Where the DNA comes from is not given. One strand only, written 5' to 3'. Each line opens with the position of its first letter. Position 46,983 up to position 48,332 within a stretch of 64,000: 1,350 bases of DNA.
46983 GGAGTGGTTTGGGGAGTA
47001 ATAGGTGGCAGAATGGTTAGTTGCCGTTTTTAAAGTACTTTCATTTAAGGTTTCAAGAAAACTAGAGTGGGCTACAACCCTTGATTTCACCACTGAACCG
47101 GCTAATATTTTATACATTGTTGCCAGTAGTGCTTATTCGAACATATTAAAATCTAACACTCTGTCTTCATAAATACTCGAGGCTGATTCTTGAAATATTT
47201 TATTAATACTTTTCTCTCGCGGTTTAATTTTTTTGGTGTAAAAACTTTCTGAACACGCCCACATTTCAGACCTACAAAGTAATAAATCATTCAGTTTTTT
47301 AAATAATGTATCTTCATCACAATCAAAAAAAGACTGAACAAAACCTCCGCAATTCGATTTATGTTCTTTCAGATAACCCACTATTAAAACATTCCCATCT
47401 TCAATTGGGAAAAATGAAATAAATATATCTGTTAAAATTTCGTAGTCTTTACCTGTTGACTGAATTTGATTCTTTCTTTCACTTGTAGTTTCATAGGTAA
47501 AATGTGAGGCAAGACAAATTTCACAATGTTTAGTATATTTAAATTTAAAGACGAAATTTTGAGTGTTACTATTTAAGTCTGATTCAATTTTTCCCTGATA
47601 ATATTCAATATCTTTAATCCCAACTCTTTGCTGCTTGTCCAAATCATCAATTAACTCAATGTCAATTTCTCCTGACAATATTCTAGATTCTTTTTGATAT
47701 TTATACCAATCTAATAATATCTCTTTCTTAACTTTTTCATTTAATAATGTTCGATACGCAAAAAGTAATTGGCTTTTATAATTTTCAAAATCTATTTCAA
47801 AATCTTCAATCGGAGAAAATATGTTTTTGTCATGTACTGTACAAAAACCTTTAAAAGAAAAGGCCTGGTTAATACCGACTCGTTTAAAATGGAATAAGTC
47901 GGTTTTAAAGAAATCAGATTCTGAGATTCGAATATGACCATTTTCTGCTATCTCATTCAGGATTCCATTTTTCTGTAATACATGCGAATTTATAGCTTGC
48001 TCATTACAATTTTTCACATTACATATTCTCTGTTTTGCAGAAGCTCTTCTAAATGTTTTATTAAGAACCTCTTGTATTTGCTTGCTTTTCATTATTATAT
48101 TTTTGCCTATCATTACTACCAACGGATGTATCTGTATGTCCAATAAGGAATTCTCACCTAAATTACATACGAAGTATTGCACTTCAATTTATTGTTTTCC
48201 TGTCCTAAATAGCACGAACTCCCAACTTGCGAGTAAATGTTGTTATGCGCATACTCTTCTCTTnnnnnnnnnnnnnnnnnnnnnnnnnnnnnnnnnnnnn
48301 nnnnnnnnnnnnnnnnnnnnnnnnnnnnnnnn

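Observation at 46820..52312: AT-rich island of about 5 kb between trmD and an aldehyde dehydrogenase, carrying a co-directional three-gene module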

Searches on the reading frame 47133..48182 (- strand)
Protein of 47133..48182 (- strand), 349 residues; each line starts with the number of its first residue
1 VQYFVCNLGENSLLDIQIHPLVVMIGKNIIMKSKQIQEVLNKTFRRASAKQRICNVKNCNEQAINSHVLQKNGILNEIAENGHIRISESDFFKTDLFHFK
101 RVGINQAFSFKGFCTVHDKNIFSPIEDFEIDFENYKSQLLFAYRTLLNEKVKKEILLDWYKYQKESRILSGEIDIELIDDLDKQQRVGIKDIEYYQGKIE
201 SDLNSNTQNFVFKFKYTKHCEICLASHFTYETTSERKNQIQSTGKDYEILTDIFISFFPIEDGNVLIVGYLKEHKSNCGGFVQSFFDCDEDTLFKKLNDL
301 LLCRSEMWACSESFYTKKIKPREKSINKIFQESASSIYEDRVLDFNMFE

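Call 3: search_protein_families(library=pfam, proteins=[window:47133-48182:-], max_evalue=0.01)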
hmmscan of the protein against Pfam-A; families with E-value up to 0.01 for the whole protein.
window:47133-48182:- (349 aa): 0 families

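Call 4: search_protein_families(library=padloc, proteins=[window:47133-48182:-], max_evalue=0.01)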
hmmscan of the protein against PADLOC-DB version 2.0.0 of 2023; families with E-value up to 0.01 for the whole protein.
window:47133-48182:- (349 aa): 0 families

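Call 5: search_protein_families(library=ncbifam, proteins=[window:47133-48182:-], max_evalue=0.01)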
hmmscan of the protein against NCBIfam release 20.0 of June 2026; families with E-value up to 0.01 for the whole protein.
window:47133-48182:- (349 aa): 0 families

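Call 9: search_protein_families(library=phrogs, proteins=[window:47133-48182:-], max_evalue=0.01)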
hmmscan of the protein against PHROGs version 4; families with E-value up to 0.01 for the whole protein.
window:47133-48182:- (349 aa): 0 families

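Call 10: find_homologous_proteins(query=window:47133-48092:-)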
Query window:47133-48092:- (319 aa): 51 proteins with E <= 0.001 among 767 candidates.
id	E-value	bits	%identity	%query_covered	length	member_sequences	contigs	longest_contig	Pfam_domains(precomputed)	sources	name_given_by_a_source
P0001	2.5e-209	712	100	100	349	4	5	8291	-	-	-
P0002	3.7e-159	547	76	100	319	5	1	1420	-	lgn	-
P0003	5.4e-149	514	70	99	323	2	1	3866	-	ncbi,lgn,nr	ncbi:MAG: hypothetical protein MUO72_15765 [Bacteroidales bacterium]|nr:hypothetical protein [Bacter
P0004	4.6e-140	485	67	99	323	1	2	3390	-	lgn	-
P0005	3.6e-136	472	66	98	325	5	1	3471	-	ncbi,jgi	jgi:hypothetical protein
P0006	1.3e-133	463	64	100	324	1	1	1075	-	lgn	-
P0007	3.7e-131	455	64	99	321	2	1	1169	-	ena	-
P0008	2.3e-130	453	63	99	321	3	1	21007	-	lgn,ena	-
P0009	2.5e-128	446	63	99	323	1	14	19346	-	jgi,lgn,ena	-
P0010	6.1e-122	425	59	100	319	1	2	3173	-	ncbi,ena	-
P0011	1.4e-119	417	62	99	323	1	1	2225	-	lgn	-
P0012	3.1e-118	413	59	100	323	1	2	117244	-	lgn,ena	-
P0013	3.8e-117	409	58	100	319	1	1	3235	-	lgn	-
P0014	1.3e-114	401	58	100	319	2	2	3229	-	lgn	-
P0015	5.9e-113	396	56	100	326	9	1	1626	-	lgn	-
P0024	3.2e-99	351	52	100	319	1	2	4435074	-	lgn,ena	-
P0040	5.9e-44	169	33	93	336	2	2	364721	-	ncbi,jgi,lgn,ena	jgi:hypothetical protein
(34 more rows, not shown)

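Call 11: find_encoding_contigs(protein=P0024, flank=8000, max_places=3)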
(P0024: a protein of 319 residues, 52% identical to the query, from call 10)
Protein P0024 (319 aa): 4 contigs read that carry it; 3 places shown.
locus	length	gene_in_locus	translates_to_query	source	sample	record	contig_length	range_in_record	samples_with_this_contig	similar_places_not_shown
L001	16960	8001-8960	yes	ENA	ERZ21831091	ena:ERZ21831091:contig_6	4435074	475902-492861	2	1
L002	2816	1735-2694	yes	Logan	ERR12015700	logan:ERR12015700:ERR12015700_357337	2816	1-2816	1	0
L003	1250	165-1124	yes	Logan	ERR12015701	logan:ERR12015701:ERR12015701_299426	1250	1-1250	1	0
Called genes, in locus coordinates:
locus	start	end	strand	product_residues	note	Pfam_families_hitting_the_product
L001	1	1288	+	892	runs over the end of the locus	-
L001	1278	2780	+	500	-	-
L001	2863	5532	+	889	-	PF13538:UvrD_C_2 (faint), PF01443:Viral_helicase1 (faint), PF00580:UvrD-helicase, PF13245:AAA_19, PF13604:AAA_30 (faint), PF00580:UvrD-helicase, PF13361:UvrD_C, PF01396:Zn_ribbon_Top1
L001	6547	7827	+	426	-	PF13638:PIN_4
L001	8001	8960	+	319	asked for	-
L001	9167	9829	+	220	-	-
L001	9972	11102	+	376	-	-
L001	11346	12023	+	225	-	-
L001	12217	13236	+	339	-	-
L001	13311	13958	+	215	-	PF21790:OGG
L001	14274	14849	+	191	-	-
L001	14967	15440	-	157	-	PF04002:RadC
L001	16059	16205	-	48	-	-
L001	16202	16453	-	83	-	PF02604:PhdYeFM_antitox (weak)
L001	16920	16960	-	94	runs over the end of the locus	PF00216:Bac_DNA_binding, PF18291:HU-HIG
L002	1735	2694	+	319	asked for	-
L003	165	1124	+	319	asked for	-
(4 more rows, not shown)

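Call 12: find_encoding_contigs(protein=P0012, flank=8000, max_places=3)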
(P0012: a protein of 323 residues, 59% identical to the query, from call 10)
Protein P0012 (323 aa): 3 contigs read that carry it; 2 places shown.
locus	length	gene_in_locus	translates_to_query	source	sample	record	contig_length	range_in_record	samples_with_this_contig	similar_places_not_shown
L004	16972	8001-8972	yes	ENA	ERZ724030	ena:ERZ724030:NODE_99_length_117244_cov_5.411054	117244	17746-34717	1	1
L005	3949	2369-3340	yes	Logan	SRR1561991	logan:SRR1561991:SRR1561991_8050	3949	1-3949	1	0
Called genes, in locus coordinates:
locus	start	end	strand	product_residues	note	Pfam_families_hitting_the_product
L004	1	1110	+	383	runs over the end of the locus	-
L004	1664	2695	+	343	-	PF01073:3Beta_HSD, PF01370:Epimerase, PF02719:Polysacc_synt_2, PF05368:NmrA, PF07993:NAD_binding_4 (weak), PF16363:GDP_Man_Dehyd, PF13460:NAD_binding_10, PF08485:Polysacc_syn_2C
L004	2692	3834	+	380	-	PF01370:Epimerase, PF02719:Polysacc_synt_2 (weak), PF07993:NAD_binding_4 (faint), PF16363:GDP_Man_Dehyd (faint), PF14667:Polysacc_synt_C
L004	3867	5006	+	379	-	PF02350:Epimerase_2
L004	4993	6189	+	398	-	PF00534:Glycos_transf_1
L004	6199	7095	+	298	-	PF01073:3Beta_HSD (weak), PF01370:Epimerase, PF04321:RmlD_sub_bind, PF07993:NAD_binding_4, PF16363:GDP_Man_Dehyd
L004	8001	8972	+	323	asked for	-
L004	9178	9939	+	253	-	PF11185:DUF2971 (weak)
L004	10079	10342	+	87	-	PF19480:DUF6016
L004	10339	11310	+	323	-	PF00953:Glycos_transf_4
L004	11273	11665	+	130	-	PF19480:DUF6016, PF07883:Cupin_2 (faint)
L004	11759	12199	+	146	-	-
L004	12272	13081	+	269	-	PF02563:Poly_export, PF10531:SLBB (weak), PF22461:SLBB_2 (weak)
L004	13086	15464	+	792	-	-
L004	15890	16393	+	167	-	-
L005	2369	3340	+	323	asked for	-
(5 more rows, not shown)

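Call 13: find_encoding_contigs(protein=P0040, flank=8000, max_places=3)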
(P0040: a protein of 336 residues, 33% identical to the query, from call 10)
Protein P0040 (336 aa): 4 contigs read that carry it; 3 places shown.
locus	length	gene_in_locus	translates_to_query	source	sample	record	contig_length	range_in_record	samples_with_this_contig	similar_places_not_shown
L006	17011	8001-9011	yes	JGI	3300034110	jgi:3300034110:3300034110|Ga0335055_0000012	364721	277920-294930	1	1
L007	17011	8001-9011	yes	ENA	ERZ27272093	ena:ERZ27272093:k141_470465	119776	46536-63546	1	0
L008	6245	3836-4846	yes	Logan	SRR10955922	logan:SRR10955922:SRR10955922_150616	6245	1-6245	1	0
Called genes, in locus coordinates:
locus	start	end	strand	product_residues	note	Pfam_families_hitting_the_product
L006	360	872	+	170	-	PF13274:SocA_Panacea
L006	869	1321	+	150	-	-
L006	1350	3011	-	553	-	PF00078:RVT_1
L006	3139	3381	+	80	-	-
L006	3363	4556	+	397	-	-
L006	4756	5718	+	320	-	-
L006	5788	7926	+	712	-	-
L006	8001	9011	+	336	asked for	-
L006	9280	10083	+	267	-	-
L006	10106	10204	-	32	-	-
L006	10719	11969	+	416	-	-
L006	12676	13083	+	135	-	-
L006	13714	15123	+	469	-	PF18862:ApeA_NTD1, PF18739:HEPN_Apea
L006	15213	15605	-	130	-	PF13443:HTH_26 (weak), PF01381:HTH_3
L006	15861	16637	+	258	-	-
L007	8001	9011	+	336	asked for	-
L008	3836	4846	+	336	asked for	-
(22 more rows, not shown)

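Call 39: search_protein_families(library=pfam, alignment_id=A4, max_evalue=1)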
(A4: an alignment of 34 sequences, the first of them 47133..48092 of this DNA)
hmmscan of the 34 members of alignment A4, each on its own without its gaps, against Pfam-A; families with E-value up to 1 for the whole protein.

A. member 1, window:47133-48092:- (319 aa): 1 family
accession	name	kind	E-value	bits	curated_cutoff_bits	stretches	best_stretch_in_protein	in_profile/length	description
PF22979.2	HTH_69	-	0.17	12.2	27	1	3-56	12-68/69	Winged helix-turn-helix domain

B. families by the number of members that match (of 34 scanned): 9 families
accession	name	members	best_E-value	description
PF17488.7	Herpes_glycoH_C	1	0.035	Herpesvirus glycoprotein H C-terminal domain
PF23028.1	YbjQ_3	1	0.055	C2 domain-containing protein 5, fifth YbjQ-like domain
PF14149.11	YhfH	1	0.087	YhfH-like protein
PF18148.6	RGS_DHEX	1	0.15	Regulator of G-protein signalling DHEX domain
PF22979.2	HTH_69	1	0.17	Winged helix-turn-helix domain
PF00660.22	SRP1_TIP1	1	0.18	Seripauperin and TIP1 family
PF22665.2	DUF6293_C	1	0.2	DUF6293 C-terminal winged helix domain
PF24245.1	INO80F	1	0.23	INO80 complex subunit F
PF24906.1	Zf_WRKY19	1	0.35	WRKY19 zinc finger domain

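Call 48: predict_structure(alignment_id=A4)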
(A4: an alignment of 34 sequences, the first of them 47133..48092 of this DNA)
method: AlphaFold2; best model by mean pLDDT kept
length: 319 residues; sequences in the alignment: 34
mean_pLDDT: 92.8   pTM: 0.89
mean pLDDT of the five models: 92.8, 92.7, 92.3, 92.3, 92.1
residues with pLDDT >= 90: 268; 70-90: 48; 50-70: 3; < 50: 0
segments of 3 or more residues with pLDDT < 50: none
pLDDT, mean of each block of 10 residues (from residue 1): 85 93 93 93 94 89 78 93 94 88 95 94 95 93 91 92 95 93 97 94 93 91 96 96 97 97 97 89 97 93 89 94
secondary structure, 60 per line:
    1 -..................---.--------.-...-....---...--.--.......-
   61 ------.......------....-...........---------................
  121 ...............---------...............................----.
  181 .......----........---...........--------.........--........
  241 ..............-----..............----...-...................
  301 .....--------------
elements in order: H2-19 E34-36 H38-41 E53-59 E67-73 E80-83 H85-95 H105-135 H145-175 E180-187 E192-199 H203-213 E222-230 E233-241 H242-254 H260-273 E278-280 H282-305

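Call 50: fold_search(model_id=the predicted structure, library=pdb)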
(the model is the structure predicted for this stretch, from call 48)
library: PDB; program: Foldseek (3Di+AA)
matches with E <= 10: 470; with E <= 0.001: 0
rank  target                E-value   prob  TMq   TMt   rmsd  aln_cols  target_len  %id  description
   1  5xu0_A                9.8e-02  0.54  0.19  0.25  24.6       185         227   10  Structure of the membrane fusion protein Spr0693 from Streptococcus pneumoniae R6 (released 2018-01-24)
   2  2iwd                  2.9e-01  0.09  0.12  0.16  13.8       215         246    9  Oxacilloyl-acylated MecR1 extracellular antibiotic-sensor domain. (released 2006-07-03)
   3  5hfo_A                2.9e-01  0.08  0.12  0.15  13.5       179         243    7  CRYSTAL STRUCTURE OF OXA-232 BETA-LACTAMASE (released 2017-01-18)
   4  2iwc                  3.4e-01  0.08  0.12  0.13  13.5       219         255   10  Benzylpenicilloyl-acylated MecR1 extracellular antibiotic-sensor domain. (released 2006-07-04)
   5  4ied_C                4.0e-01  0.09  0.14  0.17  13.7       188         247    7  Crystal Structure of FUS-1 (OXA-85), a Class D beta-lactamase from Fusobacterium nucleatum subsp. polymorphum (released 2014-01-22)
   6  5hfo_B                4.7e-01  0.07  0.12  0.14  13.6       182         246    6  CRYSTAL STRUCTURE OF OXA-232 BETA-LACTAMASE (released 2017-01-18)
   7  6xrf_H                5.2e-01  0.15  0.11  0.20  10.0       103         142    9  EagT6 Tse6 NT complex (released 2020-12-30)
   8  7pgo_CCC              5.5e-01  0.10  0.13  0.16  13.7       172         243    6  OXA-48_R250A with carbamylated Lys73 with bromide ions bound at neutral pH (released 2022-08-24)
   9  5hap_A                5.8e-01  0.07  0.12  0.14  13.9       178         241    4  OXA-48 beta-lactamase - S70A mutant (released 2016-09-07)
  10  4wmc_A                6.1e-01  0.08  0.12  0.16  13.9       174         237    4  OXA-48 covalent complex with Avibactam inhibitor (released 2014-12-03)
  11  6olj_A                6.1e-01  0.08  0.10  0.08  15.7       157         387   12  CryoEM structure of PilB from Geobacter metallireducens: C2ccocco conformation (released 2019-11-20)
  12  7o5t_AAA              6.1e-01  0.07  0.12  0.14  13.7       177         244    7  OXA-48 with carbamylated Lys73 in complex with bromide ions at neutral pH (released 2022-04-20)
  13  7pse_AAA              6.4e-01  0.06  0.12  0.14  13.6       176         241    7  Acetyllysine73-incorporated OXA-48 complexed with oxacillin (released 2022-10-05)
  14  7pgo_AAA              7.1e-01  0.06  0.12  0.14  13.7       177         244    7  OXA-48_R250A with carbamylated Lys73 with bromide ions bound at neutral pH (released 2022-08-24)
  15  4ied_A                7.1e-01  0.06  0.13  0.15  18.9       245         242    9  Crystal Structure of FUS-1 (OXA-85), a Class D beta-lactamase from Fusobacterium nucleatum subsp. polymorphum (released 2014-01-22)
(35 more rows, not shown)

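Call 52: search_solved_structures(query=A4, max_evalue=10)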
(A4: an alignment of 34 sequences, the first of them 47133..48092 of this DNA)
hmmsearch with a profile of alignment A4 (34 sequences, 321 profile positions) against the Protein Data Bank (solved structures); distinct sequences matched with E-value up to 10: 2.
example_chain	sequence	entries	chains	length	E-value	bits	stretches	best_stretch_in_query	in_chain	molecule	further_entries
3lsg_A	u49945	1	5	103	0.29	13.5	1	120-180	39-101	Two-component response regulator yesN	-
7y4o_A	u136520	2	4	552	0.72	12.2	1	174-241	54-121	Semaphorin 6D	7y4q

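Call 53: fold_search(model_id=the predicted structure, library=viral)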
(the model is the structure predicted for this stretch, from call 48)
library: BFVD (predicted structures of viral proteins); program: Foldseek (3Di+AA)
matches with E <= 10: 423; with E <= 0.001: 0
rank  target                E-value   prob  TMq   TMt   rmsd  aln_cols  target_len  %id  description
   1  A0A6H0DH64            2.6e-02  0.69  0.17  0.13  25.6       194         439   11  Maturation protein (Fragment) [Mackintosh virus]
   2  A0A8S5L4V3            2.6e-01  0.13  0.13  0.12  20.6       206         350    8  Maturation protein [ssRNA phage SRR6960509_7]
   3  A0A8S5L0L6            2.8e-01  0.15  0.16  0.14  24.3       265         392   10  Maturation protein [ssRNA phage SRR6960509_8]
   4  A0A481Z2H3            3.2e-01  0.06  0.13  0.05  20.4       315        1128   10  Early transcription factor large subunit-like protein [Pithovirus LCPAC001]
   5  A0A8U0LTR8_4          3.3e-01  0.10  0.14  0.06  14.2       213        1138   13  (no name in the UniProt tables at hand)
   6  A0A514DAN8            3.3e-01  0.09  0.13  0.14  34.0       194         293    9  Maturation (Fragment) [Leviviridae sp.]
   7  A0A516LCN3            3.5e-01  0.09  0.10  0.09  19.5       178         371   13  (no name in the UniProt tables at hand)
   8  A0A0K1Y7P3            3.7e-01  0.04  0.08  0.05  22.6       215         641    9  (no name in the UniProt tables at hand)
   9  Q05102                4.3e-01  0.10  0.11  0.21   8.2        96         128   12  Uncharacterized 14.2 kDa protein [Gallid herpesvirus 2 (strain GA)]
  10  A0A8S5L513            4.3e-01  0.04  0.10  0.08  31.1       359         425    8  Maturation protein [ssRNA phage SRR6960799_10]
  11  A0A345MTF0            4.8e-01  0.10  0.15  0.22  18.7       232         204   12  (no name in the UniProt tables at hand)
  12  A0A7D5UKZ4            5.6e-01  0.08  0.11  0.10  17.9       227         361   10  Uncharacterized protein [Scale drop disease virus]
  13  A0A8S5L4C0            6.2e-01  0.05  0.11  0.08  28.7       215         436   10  Maturation protein (Fragment) [ssRNA phage Esthiorhiza.1_9]
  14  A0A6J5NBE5            6.6e-01  0.08  0.08  0.23  13.1        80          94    8  Uncharacterized protein [uncultured Caudovirales phage]
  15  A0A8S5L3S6            6.9e-01  0.09  0.19  0.15  38.4       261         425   11  Maturation protein [ssRNA phage SRR6960799_19]
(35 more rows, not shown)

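Call 61: search_protein_representatives(alignment_id=A4)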
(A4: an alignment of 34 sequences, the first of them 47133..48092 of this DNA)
Query: 34 sequences, 321 profile positions. Proteins with E-value up to 0.001 (for the whole library): 4126; up to 1e-10: 2906; up to 1e-30: 499. The best 150 are listed.
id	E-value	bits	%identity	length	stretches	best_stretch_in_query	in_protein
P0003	3.4e-133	460.2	-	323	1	2-319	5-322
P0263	6.9e-102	357.3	-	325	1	1-319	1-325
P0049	2.0e-101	355.8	-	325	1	1-319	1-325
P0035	6.0e-100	351.0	-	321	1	4-320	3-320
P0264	1.6e-99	349.5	-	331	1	1-320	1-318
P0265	2.3e-99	349.0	-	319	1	7-319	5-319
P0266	1.1e-98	346.8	-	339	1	2-319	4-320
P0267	1.4e-98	346.5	-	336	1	3-320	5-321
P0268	8.6e-98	343.9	-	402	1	7-318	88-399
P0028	2.0e-97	342.6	-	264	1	3-258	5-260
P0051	1.2e-96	340.0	-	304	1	25-319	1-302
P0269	1.9e-94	332.8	-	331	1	1-319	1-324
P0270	5.1e-93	328.2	-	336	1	3-320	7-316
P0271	6.8e-93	327.8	-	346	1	7-319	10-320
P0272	1.9e-92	326.3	-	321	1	1-319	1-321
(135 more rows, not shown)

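Call 64: search_protein_families(library=pfam, alignment_id=A6, max_evalue=0.1)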
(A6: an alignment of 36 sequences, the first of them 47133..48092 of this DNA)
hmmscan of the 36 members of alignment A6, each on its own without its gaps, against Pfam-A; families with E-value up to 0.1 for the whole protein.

A. member 1, window:47133-48092:- (319 aa): 0 families

B. families by the number of members that match (of 36 scanned): 8 families
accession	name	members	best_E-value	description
PF04541.19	Herpes_U34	1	0.00058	Herpesvirus virion protein U34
PF10155.14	CNOT11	1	0.002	CCR4-NOT transcription complex subunit 11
PF09687.15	PRESAN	1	0.01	Plasmodium RESA N-terminal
PF23669.1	WH_MCM2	1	0.058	DNA replication licensing factor MCM2-like, winged-helix domain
PF18826.6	bVLRF1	1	0.076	Bacteroidetes VLRF1 release factor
PF10874.13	DUF2746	1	0.084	Protein of unknown function (DUF2746)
PF21150.2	YebU_pre-PUA_dom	1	0.084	Ribosomal RNA small subunit methyltransferase F, pre-PUA domain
PF01424.28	R3H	1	0.098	R3H domain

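Call 65: search_protein_families(library=padloc, alignment_id=A6, max_evalue=0.1)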
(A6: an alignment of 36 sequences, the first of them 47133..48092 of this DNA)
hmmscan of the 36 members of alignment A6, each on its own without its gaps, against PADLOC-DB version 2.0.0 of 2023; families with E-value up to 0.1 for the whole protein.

A. member 1, window:47133-48092:- (319 aa): 1 family
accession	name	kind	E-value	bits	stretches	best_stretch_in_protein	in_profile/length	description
PDLC03566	REase_II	-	0.029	12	1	265-309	169-212/235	Type II restriction enzyme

B. families by the number of members that match (of 36 scanned): 4 families
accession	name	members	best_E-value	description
PDLC02469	BrxB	1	0.014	BrxB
PDLC02427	PprPIWI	1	0.022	-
PDLC03566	REase_II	1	0.029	Type II restriction enzyme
PDLC01541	Cas11b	1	0.069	CAS-I-B; effector_SS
